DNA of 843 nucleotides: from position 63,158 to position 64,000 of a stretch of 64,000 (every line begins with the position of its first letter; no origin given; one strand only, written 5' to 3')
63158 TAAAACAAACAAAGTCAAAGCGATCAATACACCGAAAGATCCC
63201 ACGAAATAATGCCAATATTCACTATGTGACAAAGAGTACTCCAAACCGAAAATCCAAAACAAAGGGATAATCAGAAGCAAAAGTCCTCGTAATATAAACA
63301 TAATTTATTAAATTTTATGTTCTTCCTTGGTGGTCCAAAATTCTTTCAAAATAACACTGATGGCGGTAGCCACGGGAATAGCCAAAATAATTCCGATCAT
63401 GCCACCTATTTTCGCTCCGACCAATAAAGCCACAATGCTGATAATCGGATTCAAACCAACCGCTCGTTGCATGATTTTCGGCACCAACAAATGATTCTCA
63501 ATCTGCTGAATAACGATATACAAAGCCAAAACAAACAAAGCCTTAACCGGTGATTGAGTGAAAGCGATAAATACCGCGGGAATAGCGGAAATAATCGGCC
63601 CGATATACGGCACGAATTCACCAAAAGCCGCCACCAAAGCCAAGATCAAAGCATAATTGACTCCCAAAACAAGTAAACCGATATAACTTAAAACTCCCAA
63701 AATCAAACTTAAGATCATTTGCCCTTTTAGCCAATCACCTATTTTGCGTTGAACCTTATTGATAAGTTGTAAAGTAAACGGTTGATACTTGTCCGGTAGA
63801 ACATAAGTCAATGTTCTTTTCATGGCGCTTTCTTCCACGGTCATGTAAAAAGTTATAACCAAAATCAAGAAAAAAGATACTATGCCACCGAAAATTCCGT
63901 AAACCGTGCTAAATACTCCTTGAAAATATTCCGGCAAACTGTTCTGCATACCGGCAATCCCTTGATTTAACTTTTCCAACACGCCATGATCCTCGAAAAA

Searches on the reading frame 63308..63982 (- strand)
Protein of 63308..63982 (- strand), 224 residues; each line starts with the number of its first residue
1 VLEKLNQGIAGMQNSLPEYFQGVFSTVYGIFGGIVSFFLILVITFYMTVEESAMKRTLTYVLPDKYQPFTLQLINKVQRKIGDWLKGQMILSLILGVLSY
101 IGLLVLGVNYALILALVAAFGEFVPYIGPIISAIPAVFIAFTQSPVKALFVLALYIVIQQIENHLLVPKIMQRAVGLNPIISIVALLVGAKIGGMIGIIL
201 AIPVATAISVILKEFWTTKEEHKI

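Call 82: search_protein_families(library=pfam, proteins=[window:63308-63982:-], max_evalue=0.0001)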
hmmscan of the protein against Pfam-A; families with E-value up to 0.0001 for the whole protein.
window:63308-63982:- (224 aa): 1 family
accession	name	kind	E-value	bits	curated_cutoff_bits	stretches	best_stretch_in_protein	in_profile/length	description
PF01594.21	AI-2E_transport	-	1.7e-54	185.6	34.3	1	11-214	121-325/327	AI-2E family transporter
